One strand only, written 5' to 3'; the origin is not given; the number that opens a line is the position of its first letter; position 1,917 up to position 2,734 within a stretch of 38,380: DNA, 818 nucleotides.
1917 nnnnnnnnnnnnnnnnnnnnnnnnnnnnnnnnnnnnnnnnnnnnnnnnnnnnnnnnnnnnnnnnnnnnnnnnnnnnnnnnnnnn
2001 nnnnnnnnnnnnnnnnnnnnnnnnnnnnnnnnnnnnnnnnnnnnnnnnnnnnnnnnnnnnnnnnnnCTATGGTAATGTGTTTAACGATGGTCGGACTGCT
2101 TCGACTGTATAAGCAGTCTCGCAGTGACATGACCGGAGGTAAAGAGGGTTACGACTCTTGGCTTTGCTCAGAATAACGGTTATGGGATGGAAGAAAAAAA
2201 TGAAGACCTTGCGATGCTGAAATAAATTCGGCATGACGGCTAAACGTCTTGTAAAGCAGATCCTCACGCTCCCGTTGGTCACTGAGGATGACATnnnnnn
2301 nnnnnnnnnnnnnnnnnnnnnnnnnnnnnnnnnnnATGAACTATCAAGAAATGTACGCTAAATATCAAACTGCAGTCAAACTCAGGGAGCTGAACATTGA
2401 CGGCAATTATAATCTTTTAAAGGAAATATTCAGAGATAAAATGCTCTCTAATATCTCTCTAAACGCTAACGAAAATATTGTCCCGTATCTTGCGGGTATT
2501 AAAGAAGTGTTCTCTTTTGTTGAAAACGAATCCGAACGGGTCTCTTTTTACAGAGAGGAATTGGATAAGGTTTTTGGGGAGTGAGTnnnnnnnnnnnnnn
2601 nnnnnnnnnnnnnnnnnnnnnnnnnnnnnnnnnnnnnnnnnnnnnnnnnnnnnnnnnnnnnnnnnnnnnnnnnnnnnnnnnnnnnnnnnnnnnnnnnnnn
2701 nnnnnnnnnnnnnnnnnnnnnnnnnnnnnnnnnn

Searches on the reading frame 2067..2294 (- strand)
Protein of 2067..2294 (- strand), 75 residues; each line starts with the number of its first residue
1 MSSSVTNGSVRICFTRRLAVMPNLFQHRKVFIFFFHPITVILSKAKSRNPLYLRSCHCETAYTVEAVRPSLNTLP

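Call 51: search_protein_families(library=pfam, proteins=[window:2067-2294:-], max_evalue=1)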
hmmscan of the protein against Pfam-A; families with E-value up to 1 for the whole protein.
window:2067-2294:- (75 aa): 1 family
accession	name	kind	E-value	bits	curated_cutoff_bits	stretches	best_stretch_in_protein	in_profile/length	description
PF22537.1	WbmS-like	-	0.15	12.5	27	1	21-45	153-177/186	Polysaccharide deacetylase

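Call 85: find_homologous_proteins(query=window:2070-2294:-, max_evalue=0.01)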
Query window:2070-2294:- (75 aa): 1 proteins with E <= 0.01 among 2 candidates.
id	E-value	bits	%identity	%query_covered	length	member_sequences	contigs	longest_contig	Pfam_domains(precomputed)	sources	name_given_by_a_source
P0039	2.7e-16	77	73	69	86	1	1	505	-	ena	-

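Call 87: find_encoding_contigs(protein=P0039, flank=5000, max_places=3)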
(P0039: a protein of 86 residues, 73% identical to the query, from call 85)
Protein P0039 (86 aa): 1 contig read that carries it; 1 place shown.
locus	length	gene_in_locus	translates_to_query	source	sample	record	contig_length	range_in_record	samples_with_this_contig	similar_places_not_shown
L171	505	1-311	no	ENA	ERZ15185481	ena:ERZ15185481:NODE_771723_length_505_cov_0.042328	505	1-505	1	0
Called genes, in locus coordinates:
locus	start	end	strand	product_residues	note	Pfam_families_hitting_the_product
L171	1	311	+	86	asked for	?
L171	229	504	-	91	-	?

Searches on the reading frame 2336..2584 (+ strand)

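Call 13: search_protein_families(library=pfam, proteins=[window:2336-2584:+], max_evalue=0.1)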
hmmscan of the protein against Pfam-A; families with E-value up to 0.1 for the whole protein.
window:2336-2584:+ (82 aa): 0 families

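Call 14: search_protein_families(library=phrogs, proteins=[window:2336-2584:+], max_evalue=0.01)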
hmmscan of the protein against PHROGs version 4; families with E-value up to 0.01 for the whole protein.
window:2336-2584:+ (82 aa): 0 families

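Call 51: search_protein_families(library=pfam, proteins=[window:2336-2584:+], max_evalue=1)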
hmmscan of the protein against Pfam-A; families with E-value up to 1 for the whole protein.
window:2336-2584:+ (82 aa): 1 family
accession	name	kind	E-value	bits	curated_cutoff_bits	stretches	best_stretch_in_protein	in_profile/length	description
PF09068.17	EF-hand_2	-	0.11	13.1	27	1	7-68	15-81/123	EF hand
